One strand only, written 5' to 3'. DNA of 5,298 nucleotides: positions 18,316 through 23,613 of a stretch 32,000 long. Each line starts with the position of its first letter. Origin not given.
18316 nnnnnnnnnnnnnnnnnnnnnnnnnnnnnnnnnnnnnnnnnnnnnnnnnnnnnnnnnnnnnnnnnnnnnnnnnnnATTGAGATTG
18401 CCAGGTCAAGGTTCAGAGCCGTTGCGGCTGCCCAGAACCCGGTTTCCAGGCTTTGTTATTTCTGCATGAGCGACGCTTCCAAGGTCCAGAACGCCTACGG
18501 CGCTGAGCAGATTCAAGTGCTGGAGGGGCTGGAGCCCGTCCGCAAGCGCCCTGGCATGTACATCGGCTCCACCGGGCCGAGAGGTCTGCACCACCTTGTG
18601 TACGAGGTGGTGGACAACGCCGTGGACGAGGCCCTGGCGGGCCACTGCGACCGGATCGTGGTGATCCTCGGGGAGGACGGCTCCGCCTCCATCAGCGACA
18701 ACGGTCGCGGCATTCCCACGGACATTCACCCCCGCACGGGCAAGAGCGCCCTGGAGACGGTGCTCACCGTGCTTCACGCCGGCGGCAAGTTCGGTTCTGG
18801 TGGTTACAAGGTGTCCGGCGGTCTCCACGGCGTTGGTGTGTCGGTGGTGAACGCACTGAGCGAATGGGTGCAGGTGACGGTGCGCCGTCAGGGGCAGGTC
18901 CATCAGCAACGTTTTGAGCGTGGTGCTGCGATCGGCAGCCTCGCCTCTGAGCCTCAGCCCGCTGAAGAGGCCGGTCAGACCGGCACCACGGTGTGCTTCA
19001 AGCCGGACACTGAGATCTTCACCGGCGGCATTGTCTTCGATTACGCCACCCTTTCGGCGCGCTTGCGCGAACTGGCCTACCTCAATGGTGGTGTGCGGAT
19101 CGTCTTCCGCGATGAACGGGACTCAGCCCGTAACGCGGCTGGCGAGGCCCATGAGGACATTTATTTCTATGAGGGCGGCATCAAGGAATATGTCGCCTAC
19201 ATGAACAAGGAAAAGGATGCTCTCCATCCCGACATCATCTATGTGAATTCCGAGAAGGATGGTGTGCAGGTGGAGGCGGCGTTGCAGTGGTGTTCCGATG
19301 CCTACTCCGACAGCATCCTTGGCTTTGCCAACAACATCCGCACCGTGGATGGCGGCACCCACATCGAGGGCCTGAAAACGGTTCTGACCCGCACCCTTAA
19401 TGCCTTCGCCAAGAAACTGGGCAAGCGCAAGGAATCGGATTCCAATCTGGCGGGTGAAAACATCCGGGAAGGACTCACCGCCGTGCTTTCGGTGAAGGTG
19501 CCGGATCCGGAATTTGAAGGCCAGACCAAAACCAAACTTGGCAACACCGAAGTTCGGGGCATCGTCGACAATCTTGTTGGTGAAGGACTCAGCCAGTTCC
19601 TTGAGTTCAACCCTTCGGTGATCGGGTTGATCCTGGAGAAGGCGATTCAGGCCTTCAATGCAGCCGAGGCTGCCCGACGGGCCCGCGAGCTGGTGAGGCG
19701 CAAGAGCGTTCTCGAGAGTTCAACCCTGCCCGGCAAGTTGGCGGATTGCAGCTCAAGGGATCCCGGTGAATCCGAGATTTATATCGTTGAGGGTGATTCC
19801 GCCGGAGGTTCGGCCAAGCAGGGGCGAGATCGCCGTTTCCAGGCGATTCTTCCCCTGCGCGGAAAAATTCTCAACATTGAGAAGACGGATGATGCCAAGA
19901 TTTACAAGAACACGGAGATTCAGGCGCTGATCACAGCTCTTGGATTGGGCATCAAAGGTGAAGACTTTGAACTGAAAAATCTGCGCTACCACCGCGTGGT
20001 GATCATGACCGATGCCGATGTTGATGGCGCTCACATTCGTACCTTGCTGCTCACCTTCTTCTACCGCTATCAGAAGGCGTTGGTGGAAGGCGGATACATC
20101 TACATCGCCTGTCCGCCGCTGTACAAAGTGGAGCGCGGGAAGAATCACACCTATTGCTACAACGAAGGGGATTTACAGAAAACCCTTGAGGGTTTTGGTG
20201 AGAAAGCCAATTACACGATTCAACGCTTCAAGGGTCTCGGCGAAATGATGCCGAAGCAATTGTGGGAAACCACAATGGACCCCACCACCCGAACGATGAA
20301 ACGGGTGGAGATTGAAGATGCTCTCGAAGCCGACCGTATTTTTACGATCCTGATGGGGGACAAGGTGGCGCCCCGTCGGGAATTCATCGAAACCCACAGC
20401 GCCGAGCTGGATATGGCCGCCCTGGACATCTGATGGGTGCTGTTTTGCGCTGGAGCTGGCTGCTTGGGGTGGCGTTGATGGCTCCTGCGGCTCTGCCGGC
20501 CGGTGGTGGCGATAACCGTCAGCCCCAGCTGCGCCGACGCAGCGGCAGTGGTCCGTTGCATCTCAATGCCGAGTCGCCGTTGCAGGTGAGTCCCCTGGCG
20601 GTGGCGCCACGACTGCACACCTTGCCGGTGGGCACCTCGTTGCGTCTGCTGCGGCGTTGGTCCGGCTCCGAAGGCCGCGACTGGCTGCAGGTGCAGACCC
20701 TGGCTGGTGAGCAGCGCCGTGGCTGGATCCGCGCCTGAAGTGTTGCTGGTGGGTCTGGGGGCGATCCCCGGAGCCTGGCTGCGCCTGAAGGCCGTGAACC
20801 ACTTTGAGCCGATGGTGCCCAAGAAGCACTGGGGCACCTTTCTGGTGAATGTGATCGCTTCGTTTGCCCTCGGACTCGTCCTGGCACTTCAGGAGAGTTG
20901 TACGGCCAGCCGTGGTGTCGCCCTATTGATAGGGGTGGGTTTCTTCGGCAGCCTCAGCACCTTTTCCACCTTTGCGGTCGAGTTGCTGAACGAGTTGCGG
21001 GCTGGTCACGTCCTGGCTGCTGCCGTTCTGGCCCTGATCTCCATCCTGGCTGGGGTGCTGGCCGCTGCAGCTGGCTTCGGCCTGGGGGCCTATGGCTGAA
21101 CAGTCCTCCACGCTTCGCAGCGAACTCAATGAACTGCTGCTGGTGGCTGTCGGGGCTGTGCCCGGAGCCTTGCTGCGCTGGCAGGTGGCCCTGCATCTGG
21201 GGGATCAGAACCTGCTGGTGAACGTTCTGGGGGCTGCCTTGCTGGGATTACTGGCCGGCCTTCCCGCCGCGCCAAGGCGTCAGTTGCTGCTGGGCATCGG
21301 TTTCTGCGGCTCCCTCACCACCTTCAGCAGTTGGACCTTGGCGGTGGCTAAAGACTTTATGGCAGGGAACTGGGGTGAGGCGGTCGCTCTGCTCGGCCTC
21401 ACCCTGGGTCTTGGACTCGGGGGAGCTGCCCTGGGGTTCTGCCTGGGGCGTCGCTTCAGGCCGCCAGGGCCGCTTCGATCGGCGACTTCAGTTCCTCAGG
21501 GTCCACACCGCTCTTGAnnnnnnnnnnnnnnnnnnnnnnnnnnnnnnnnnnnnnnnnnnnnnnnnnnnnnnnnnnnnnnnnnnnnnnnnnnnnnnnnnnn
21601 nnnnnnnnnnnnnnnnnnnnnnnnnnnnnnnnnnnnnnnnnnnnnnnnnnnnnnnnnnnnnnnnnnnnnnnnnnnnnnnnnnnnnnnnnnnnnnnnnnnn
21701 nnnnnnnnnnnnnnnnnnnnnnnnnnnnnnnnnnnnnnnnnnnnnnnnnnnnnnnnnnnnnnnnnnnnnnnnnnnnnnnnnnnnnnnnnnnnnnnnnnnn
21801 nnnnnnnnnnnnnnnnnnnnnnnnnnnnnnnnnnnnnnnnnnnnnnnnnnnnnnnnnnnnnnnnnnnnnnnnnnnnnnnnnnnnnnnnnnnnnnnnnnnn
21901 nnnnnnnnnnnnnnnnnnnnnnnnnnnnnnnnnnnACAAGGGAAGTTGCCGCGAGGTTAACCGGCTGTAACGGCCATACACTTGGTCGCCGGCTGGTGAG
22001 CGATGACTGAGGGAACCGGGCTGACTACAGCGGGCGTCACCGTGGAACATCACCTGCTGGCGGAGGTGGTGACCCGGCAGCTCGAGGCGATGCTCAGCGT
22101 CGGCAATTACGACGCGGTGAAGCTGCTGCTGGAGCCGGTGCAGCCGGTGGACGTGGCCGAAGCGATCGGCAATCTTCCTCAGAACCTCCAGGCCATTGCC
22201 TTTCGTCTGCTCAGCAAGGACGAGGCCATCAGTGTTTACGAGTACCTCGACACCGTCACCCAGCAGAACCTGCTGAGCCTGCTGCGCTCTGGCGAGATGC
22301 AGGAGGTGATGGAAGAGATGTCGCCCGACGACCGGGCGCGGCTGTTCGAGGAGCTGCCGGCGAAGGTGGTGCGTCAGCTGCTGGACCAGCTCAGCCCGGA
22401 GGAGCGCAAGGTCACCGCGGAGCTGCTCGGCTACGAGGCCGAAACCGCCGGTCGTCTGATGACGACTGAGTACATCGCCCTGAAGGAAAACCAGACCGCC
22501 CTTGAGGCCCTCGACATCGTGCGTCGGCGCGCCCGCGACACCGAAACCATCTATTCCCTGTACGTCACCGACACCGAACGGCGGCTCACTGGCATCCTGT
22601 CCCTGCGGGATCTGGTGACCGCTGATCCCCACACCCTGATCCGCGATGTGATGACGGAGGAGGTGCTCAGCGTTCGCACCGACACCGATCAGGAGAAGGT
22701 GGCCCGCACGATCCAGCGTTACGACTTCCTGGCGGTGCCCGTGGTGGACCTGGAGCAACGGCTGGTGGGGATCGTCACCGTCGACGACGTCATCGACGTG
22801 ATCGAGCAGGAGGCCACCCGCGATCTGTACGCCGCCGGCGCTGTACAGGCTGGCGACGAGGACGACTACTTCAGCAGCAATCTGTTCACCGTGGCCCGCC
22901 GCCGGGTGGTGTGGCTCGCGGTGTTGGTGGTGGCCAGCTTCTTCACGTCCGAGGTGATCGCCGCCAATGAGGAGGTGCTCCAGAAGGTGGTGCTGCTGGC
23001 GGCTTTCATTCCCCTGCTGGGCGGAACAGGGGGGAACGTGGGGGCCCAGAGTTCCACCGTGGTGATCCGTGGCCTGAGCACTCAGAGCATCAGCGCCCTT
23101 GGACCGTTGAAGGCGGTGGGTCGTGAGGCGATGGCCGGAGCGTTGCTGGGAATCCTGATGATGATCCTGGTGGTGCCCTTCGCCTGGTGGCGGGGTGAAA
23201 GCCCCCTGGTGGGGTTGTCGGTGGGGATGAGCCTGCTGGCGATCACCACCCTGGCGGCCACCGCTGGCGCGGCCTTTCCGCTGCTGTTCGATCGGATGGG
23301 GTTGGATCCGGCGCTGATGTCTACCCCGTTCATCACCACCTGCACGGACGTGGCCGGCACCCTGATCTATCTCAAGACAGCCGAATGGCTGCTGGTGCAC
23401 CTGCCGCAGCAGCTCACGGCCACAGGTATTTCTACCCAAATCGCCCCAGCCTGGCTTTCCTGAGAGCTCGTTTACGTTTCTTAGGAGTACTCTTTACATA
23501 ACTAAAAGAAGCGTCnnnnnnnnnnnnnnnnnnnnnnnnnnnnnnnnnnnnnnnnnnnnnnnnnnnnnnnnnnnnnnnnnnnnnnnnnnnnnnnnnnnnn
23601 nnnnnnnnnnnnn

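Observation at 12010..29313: Four sulfotransferase-like P-loop genes in three compositional classes within 17 kb, plus a sulfatase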

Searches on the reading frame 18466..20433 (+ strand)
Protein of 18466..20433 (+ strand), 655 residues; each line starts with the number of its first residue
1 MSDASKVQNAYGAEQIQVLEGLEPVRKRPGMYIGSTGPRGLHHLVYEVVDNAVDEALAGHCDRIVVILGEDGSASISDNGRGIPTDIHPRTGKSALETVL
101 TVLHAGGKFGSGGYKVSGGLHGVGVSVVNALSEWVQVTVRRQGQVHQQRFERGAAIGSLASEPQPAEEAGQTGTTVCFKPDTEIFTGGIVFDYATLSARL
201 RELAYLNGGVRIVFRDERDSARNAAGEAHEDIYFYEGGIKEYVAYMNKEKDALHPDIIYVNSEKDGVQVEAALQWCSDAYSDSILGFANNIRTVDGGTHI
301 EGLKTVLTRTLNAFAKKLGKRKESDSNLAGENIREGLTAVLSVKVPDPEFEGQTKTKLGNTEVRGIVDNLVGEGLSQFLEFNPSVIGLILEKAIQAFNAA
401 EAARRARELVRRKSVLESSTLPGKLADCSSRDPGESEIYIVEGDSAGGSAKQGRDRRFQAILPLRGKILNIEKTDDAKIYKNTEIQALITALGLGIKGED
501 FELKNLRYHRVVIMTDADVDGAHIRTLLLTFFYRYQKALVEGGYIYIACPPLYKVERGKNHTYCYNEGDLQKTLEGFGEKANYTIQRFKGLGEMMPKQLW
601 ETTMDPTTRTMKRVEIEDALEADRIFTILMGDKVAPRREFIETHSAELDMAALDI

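Call 11: search_protein_families(library=pfam, proteins=[window:18466-20433:+], max_evalue=0.01)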
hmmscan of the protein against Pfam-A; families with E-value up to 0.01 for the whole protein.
window:18466-20433:+ (655 aa): 4 families
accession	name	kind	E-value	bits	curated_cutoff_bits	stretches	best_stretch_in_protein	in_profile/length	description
PF00204.31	DNA_gyraseB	-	1.2e-56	191.4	27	1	238-408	1-172/173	DNA gyrase B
PF00986.26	DNA_gyraseB_C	-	3.4e-31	107.6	29.8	1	581-642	2-63/63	DNA gyrase B subunit, carboxyl terminus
PF01751.28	Toprim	-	7.6e-19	68.1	23.1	1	437-548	1-94/96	Toprim domain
PF02518.31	HATPase_c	-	1.5e-16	61.2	26.4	1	38-182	3-109/111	Histidine kinase-, DNA gyrase B-, and HSP90-like ATPase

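Call 34: find_related_loci(query=window:18466-20430:+, collection=genome_contigs, flank=10000)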
Query window:18466-20430:+ (655 aa) in genome_contigs; peptide patterns used: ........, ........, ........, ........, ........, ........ (x = any residue, [..] = any of these).
600 stretches matched a pattern (row limit reached: there are more); 563 encode a relative of the query (tblastn E <= 1e-3); the best 80 are kept; 80 distinct loci.
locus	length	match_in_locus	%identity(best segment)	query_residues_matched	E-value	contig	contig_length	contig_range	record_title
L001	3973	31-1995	96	1-655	0e+0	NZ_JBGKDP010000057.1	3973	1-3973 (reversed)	MAG: Parasynechococcus sp. isolate Bin2 Jan_21_metabat2_bin99_k141_920549, whole genome shotgun sequence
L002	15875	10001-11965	93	1-655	0e+0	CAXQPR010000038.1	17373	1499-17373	MAG: Salipiger bermudensis isolate 3um_C4B0804_5.29 genome assembly, contig: k127_277967, whole genome shotgun sequence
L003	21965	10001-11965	91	1-655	0e+0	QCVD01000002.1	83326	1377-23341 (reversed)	Synechococcus sp. AG-683-C23 Ga0171724_102, whole genome shotgun sequence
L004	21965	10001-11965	92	1-655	0e+0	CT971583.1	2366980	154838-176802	Synechococcus WH7803 complete genome sequence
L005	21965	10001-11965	92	1-655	0e+0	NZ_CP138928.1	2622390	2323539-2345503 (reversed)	Synechococcus sp. WH 8017 chromosome, complete genome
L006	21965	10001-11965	90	1-655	0e+0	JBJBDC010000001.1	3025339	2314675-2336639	MAG: Synechococcus sp. isolate CUG2171 NODE_1_length_3025339_cov_327.349520, whole genome shotgun sequence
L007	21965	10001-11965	90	1-655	0e+0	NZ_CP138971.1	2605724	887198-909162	Synechococcus sp. MIT S9451 chromosome, complete genome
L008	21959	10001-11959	90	1-655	0e+0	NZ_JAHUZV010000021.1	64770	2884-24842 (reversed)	MAG: Vulcanococcus sp. isolate Con.Enr.2019-1 k141_9308, whole genome shotgun sequence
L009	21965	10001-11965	90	1-655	0e+0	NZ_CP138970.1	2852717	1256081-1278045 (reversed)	Synechococcus sp. MIT S9507 chromosome, complete genome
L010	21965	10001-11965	89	1-655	0e+0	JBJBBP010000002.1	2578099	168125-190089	MAG: Synechococcus sp. isolate CUG2217 NODE_4_length_2578099_cov_106.436439, whole genome shotgun sequence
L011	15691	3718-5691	89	1-655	0e+0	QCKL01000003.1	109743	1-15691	Prochlorococcus sp. AG-409-O23 Ga0171899_103, whole genome shotgun sequence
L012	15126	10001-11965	90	1-655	0e+0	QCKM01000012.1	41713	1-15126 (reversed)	Prochlorococcus sp. AG-409-P01 Ga0171900_112, whole genome shotgun sequence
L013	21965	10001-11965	89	1-655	0e+0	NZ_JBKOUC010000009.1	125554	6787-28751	Aphanothece stagnina RSMan2012 contig00025, whole genome shotgun sequence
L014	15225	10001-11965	89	1-655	0e+0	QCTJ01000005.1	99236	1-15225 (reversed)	Synechococcus sp. AG-673-F03 Ga0171705_105, whole genome shotgun sequence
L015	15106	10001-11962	89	2-655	0e+0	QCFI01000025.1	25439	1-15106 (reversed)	Prochlorococcus sp. AG-363-C20 Ga0115802_125, whole genome shotgun sequence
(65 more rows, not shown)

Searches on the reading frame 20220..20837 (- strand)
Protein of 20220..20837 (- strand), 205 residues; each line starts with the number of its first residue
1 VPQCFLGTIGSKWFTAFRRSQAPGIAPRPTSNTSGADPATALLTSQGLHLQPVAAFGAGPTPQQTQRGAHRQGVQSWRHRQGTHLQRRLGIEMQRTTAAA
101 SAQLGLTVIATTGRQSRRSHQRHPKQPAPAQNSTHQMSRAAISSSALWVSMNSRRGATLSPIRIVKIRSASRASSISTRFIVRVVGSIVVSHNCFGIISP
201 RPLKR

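Call 13: search_protein_families(library=pfam, proteins=[window:20220-20837:-], max_evalue=1)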
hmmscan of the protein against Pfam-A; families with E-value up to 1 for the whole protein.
window:20220-20837:- (205 aa): 0 families

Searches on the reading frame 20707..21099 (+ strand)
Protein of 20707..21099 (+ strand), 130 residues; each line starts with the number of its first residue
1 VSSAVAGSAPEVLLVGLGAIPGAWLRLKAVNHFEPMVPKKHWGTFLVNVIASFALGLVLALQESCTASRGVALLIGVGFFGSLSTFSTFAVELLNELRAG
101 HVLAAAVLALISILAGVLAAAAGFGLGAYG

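Call 13: search_protein_families(library=pfam, proteins=[window:20707-21099:+], max_evalue=1)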
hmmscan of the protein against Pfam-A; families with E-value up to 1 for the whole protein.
window:20707-21099:+ (130 aa): 1 family
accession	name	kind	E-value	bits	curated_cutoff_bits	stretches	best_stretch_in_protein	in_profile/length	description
PF02537.21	CRCB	-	3e-23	82.5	32.9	1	13-124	1-103/103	CrcB-like protein, Camphor Resistance (CrcB)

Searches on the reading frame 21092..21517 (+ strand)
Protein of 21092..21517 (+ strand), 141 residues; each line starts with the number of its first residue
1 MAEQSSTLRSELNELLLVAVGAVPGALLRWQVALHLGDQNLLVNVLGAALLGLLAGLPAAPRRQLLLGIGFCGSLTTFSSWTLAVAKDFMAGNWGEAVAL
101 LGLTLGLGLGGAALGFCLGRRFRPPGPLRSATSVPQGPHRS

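Call 13: search_protein_families(library=pfam, proteins=[window:21092-21517:+], max_evalue=1)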
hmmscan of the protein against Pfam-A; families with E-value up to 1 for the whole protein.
window:21092-21517:+ (141 aa): 3 families
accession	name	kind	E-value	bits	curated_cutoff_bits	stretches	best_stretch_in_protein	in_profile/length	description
PF02537.21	CRCB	-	1.3e-18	67.7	32.9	1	16-116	1-103/103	CrcB-like protein, Camphor Resistance (CrcB)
PF13886.12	TM7S3_TM198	-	0.034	14.3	29.2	1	17-118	23-127/199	TM7S3/TM198-like domain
PF03594.19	BenE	-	0.15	11.3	27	1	28-120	283-373/378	Benzoate membrane transport protein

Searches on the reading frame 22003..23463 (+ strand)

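Call 11: search_protein_families(library=pfam, proteins=[window:22003-23463:+], max_evalue=0.01)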
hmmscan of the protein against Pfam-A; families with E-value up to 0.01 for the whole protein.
window:22003-23463:+ (486 aa): 3 families
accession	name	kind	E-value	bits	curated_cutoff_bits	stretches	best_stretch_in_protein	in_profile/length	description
PF01769.21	MgtE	-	1.6e-31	109.6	27.6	1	336-457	1-123/125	Divalent cation transporter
PF03448.22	MgtE_N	-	2.1e-23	83.2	25.9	1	47-146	2-101/102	MgtE intracellular N domain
PF00571.33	CBS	-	8.6e-22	77.7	24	2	213-267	1-55/57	CBS domain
